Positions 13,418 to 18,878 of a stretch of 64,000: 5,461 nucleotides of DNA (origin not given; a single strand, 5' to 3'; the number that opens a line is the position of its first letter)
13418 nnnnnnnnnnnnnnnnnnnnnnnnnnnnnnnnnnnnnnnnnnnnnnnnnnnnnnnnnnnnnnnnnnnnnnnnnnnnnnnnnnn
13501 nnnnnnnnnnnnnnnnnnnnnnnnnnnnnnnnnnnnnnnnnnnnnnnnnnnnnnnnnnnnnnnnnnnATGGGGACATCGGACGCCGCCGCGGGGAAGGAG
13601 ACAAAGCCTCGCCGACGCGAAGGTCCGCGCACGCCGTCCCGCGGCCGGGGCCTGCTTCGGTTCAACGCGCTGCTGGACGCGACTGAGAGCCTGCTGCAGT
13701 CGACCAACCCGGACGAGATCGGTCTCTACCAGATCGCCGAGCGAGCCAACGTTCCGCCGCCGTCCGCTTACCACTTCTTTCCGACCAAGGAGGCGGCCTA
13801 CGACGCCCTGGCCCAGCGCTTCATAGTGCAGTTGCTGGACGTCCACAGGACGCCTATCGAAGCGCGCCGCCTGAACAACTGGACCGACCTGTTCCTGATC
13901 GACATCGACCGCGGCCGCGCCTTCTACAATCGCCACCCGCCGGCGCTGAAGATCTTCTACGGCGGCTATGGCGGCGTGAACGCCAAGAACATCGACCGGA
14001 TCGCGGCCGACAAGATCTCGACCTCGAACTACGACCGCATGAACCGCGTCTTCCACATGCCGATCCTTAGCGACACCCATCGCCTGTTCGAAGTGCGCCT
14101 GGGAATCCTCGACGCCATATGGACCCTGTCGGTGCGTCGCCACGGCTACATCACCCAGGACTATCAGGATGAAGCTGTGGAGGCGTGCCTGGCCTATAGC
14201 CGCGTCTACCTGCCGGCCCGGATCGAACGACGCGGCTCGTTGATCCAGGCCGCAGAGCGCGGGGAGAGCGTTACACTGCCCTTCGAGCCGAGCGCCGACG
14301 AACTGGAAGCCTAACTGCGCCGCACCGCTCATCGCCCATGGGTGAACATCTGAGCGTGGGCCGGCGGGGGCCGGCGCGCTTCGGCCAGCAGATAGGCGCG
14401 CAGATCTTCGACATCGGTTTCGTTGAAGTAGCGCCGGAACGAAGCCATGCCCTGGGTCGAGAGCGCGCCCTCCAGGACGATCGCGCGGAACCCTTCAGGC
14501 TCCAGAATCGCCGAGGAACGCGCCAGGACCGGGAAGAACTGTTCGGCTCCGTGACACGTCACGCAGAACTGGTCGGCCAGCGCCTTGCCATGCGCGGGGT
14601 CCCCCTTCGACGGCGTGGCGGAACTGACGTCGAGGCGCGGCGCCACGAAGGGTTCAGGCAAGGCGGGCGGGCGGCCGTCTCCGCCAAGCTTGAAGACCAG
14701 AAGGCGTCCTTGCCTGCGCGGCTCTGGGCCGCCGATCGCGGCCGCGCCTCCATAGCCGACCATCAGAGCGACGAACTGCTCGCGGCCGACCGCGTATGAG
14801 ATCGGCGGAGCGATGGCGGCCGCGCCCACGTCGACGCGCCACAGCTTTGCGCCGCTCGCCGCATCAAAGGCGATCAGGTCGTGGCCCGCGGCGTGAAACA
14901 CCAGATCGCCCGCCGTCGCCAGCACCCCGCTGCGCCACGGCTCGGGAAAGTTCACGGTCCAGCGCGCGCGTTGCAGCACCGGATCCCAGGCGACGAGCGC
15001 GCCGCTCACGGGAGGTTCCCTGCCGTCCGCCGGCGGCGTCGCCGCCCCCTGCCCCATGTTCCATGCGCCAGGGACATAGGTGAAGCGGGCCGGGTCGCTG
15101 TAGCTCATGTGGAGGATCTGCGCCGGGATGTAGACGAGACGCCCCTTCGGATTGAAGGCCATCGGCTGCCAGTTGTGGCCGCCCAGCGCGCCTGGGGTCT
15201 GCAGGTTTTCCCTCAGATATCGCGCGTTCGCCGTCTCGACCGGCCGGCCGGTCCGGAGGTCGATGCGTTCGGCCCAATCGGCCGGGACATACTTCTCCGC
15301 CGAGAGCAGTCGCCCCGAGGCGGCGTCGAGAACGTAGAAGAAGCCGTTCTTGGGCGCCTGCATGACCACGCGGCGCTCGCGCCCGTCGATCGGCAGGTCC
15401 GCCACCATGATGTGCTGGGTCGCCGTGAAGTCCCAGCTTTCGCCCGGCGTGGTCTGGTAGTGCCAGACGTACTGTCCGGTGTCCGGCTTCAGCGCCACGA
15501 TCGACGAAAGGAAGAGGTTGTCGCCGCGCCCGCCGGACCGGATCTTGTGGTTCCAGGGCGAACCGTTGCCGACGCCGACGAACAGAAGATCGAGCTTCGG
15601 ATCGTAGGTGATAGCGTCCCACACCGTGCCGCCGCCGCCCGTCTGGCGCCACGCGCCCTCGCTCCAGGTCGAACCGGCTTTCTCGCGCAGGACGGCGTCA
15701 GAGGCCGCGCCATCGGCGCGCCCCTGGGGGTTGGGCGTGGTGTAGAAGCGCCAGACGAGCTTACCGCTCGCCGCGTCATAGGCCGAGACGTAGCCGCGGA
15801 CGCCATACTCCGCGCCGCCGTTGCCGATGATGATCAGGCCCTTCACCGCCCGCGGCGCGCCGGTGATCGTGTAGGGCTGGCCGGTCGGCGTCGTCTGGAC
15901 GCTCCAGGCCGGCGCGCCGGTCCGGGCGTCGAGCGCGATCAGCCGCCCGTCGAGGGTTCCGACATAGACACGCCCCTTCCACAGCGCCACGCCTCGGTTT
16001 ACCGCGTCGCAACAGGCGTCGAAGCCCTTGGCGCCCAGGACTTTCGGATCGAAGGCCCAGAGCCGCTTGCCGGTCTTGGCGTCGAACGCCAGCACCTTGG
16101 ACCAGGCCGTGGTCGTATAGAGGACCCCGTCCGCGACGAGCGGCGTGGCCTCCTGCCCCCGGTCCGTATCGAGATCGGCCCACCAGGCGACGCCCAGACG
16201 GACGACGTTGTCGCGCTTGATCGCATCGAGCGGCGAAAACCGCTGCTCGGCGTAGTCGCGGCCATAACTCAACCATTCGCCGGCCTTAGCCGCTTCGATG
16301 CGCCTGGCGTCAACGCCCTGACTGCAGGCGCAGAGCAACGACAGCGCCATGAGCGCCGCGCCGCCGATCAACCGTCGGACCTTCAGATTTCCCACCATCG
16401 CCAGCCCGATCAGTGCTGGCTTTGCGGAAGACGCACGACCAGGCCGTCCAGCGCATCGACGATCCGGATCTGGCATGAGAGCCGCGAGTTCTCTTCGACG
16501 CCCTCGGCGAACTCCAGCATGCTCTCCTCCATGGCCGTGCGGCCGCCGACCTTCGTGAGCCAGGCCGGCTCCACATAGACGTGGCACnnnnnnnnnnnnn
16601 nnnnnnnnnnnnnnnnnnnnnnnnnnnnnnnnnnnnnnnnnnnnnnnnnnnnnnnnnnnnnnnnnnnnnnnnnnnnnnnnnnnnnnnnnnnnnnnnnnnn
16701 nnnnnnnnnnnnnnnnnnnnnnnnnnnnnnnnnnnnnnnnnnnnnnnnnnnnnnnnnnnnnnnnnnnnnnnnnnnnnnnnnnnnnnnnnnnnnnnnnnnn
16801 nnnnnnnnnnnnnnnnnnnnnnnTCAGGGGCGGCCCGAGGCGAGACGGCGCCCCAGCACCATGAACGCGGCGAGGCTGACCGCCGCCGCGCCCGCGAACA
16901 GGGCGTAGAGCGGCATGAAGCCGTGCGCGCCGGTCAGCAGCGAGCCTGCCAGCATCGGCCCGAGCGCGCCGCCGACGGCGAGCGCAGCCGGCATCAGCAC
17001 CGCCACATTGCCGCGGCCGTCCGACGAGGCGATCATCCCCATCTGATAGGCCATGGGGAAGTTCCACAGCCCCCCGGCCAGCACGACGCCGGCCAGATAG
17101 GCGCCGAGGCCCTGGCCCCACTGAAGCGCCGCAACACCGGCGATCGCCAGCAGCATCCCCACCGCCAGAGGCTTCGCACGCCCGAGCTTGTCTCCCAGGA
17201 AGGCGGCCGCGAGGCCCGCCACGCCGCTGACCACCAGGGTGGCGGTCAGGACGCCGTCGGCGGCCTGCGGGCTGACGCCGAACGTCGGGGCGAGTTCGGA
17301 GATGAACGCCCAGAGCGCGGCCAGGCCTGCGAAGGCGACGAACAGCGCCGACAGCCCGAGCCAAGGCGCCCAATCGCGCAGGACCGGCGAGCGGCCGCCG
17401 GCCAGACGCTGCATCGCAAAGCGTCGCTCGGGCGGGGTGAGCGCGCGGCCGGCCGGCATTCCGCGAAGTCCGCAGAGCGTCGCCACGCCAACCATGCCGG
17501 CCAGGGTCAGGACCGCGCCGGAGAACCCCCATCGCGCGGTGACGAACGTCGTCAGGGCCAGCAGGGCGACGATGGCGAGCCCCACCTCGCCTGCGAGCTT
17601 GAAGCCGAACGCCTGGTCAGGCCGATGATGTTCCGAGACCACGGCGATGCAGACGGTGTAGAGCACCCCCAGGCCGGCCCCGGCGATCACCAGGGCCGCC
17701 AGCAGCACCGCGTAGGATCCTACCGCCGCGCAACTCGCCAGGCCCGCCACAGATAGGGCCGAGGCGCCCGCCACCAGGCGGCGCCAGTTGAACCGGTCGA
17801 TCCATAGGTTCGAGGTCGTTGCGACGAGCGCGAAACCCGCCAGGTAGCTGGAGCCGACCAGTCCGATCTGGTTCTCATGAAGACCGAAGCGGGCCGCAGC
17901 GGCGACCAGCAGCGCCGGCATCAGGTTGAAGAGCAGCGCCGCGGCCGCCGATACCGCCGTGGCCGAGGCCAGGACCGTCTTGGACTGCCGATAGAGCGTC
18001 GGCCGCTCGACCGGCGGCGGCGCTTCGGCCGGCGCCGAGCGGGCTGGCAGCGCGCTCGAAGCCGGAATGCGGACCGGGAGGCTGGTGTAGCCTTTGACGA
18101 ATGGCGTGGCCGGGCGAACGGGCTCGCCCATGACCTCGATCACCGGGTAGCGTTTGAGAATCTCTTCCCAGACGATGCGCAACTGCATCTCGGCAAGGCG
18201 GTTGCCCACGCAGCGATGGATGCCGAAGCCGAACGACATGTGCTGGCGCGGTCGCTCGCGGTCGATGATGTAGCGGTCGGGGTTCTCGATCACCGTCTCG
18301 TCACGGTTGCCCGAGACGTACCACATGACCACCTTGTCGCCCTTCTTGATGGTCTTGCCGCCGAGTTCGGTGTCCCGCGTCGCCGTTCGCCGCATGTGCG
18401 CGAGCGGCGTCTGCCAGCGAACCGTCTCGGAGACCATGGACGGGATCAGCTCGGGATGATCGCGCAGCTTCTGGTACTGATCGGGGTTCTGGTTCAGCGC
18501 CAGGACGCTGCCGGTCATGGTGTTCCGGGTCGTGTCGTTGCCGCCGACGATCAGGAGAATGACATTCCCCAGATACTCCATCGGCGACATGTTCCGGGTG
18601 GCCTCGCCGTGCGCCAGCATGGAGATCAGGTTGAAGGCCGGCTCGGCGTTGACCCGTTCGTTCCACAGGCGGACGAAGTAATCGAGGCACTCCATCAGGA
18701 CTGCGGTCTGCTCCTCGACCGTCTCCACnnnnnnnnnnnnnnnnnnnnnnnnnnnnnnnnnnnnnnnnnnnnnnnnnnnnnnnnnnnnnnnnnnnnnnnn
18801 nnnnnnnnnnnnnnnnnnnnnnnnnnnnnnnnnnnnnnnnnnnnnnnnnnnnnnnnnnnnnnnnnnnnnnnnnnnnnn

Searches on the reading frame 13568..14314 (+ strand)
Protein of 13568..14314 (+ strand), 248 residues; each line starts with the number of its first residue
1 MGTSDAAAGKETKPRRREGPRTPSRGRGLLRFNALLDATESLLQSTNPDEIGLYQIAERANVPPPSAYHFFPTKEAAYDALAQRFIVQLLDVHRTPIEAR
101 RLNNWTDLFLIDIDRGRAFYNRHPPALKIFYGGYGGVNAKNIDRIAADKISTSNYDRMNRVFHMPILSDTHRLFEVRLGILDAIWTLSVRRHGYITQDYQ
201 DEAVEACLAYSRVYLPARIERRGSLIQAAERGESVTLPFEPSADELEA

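Call 11: search_protein_families(library=pfam, proteins=[window:13568-14314:+], max_evalue=0.00001)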
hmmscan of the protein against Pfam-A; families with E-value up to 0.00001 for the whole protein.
window:13568-14314:+ (248 aa): 1 family
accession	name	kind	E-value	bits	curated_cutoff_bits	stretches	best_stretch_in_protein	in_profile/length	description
PF00440.29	TetR_N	-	8.9e-07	29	24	1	35-76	1-42/47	Bacterial regulatory proteins, tetR family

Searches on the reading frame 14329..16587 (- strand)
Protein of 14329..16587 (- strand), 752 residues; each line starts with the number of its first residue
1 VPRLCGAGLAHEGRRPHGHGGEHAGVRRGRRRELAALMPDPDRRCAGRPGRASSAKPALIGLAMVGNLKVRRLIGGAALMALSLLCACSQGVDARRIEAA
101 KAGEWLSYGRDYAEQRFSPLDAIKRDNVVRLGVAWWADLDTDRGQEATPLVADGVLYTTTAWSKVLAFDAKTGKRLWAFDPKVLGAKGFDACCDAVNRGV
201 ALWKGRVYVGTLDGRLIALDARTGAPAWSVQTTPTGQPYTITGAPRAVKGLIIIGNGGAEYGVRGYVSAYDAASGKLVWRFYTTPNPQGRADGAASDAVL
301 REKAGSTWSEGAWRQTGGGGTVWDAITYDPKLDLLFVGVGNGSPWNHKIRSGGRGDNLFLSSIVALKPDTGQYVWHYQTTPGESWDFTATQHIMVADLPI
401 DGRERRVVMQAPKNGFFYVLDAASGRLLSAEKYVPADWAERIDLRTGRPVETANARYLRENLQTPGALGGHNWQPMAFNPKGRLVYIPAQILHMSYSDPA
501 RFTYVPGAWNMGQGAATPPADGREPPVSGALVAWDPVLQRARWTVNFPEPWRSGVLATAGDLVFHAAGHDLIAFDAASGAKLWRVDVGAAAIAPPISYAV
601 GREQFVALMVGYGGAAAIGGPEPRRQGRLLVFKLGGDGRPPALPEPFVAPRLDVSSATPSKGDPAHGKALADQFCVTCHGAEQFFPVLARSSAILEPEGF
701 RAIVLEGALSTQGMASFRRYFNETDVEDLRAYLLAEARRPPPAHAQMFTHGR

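Call 11: search_protein_families(library=pfam, proteins=[window:14329-16587:-], max_evalue=0.00001)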
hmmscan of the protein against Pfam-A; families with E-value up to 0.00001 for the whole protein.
window:14329-16587:- (752 aa): 4 families
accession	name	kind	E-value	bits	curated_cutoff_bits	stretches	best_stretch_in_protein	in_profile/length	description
PF01011.28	PQQ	-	3.4e-77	260.9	26.7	2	105-435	1-344/595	Glucose/ethanol/alcohol dehydrogenase, beta-propeller domain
PF13360.13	PQQ_2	-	9.1e-25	88.1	27.6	2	134-293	16-155/233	Outer membrane protein assembly factor BamB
PF13570.13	Beta-prop_ACSF4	-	1.6e-08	34.8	133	0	155-281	21-129/329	Beta-alanine-activating enzyme, beta-propeller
PF13442.11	Cytochrome_CBB3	-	3.1e-07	31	27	1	663-733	2-68/68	Cytochrome C oxidase, cbb3-type, subunit III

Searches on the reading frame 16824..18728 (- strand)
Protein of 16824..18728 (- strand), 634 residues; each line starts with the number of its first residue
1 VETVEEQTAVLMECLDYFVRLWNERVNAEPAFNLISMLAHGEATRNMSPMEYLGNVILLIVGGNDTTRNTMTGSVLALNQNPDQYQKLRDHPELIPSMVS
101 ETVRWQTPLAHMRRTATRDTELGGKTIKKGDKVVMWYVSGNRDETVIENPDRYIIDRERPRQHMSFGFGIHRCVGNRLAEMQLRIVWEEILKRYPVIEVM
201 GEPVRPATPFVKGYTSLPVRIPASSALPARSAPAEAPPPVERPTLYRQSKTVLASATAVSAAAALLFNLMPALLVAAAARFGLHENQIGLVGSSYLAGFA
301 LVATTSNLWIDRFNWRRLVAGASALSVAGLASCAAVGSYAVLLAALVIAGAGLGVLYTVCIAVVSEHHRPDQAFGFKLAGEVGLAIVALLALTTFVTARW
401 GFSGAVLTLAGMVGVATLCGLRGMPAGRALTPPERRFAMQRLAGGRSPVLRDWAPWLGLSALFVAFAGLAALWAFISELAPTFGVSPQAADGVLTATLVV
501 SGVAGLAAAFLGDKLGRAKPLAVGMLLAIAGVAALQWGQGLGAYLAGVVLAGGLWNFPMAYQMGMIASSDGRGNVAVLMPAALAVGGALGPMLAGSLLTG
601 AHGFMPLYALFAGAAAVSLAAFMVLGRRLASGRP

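Call 11: search_protein_families(library=pfam, proteins=[window:16824-18728:-], max_evalue=0.00001)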
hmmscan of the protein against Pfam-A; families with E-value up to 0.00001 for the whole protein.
window:16824-18728:- (634 aa): 2 families
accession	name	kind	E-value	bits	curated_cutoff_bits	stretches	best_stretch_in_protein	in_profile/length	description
PF00067.27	p450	-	9.6e-25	87.7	22.8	1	30-206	239-444/462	Cytochrome P450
PF07690.21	MFS_1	-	1.2e-19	70.9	33.4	2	260-466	6-215/347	Major Facilitator Superfamily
